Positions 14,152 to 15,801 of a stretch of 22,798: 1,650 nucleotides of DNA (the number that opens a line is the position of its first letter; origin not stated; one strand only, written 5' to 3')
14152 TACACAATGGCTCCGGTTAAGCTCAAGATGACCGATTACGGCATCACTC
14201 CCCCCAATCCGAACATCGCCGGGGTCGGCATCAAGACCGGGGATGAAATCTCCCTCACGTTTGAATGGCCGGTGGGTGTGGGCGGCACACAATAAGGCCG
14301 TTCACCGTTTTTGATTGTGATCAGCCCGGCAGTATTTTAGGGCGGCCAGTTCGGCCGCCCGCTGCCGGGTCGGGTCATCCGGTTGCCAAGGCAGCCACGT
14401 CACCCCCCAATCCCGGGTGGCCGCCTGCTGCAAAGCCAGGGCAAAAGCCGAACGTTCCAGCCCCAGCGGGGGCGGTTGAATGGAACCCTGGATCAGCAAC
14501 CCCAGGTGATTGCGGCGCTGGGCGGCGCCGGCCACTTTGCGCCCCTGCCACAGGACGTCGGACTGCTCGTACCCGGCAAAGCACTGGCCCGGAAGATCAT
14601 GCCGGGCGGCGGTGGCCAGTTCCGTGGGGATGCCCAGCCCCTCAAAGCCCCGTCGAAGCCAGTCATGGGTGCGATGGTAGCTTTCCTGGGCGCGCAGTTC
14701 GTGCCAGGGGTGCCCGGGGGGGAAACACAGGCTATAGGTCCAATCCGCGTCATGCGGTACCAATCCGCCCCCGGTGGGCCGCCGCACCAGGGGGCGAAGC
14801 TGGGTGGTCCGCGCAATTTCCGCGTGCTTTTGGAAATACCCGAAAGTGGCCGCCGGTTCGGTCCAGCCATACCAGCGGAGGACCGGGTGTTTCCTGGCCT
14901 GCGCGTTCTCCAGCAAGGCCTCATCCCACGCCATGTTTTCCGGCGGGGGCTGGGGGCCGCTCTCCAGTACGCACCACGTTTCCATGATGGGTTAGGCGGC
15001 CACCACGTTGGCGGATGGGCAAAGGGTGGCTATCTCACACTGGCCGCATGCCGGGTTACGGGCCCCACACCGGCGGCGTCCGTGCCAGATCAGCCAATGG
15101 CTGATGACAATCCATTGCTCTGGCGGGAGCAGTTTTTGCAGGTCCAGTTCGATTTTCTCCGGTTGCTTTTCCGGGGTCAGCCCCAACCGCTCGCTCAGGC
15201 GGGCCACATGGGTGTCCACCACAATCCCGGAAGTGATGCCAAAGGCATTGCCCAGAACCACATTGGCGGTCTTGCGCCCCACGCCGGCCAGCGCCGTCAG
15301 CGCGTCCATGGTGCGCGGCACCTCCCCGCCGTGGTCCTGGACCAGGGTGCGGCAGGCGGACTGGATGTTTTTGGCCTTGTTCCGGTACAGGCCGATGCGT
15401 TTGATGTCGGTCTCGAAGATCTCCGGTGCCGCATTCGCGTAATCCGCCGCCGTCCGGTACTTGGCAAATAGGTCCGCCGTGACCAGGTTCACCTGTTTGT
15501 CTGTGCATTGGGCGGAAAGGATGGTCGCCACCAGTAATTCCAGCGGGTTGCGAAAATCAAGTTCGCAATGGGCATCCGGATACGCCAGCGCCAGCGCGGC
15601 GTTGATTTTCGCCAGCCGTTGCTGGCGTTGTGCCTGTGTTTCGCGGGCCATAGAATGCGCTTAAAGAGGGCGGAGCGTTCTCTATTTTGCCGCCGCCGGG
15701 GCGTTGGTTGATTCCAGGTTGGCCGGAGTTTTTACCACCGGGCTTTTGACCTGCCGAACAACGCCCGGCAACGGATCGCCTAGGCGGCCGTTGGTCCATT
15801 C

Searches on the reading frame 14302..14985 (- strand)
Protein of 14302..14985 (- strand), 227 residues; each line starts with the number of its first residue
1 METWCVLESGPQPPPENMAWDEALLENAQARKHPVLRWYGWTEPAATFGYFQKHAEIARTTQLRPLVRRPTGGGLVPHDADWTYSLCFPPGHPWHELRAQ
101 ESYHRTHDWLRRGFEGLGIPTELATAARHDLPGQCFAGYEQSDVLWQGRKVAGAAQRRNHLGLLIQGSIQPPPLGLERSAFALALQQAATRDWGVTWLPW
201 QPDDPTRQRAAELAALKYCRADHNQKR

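Call 75: search_protein_families(library=pfam, proteins=[window:14302-14985:-], max_evalue=0.001)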
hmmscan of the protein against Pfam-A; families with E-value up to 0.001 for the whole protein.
window:14302-14985:- (227 aa): 2 families
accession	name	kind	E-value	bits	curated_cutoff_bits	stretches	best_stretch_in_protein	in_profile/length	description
PF21948.1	LplA-B_cat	-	1.5e-20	74.4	27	1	14-169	2-144/200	Lipoyl protein ligase A/B catalytic domain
PF03099.24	BPL_LplA_LipB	-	4.4e-08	33.5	21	1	66-169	28-128/133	Biotin/lipoate A/B protein ligase family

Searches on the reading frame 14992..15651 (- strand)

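Call 11: search_protein_families(library=pfam, proteins=[window:14992-15651:-], max_evalue=0.001)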
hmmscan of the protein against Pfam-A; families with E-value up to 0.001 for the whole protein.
window:14992-15651:- (219 aa): 2 families
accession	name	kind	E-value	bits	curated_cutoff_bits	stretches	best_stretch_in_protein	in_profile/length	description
PF00730.31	HhH-GPD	-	8.5e-26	90.8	26.2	1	41-177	1-108/108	HhH-GPD superfamily base excision DNA repair protein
PF00633.29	HHH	-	3.3e-07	30.3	24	1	107-133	2-28/30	Helix-hairpin-helix motif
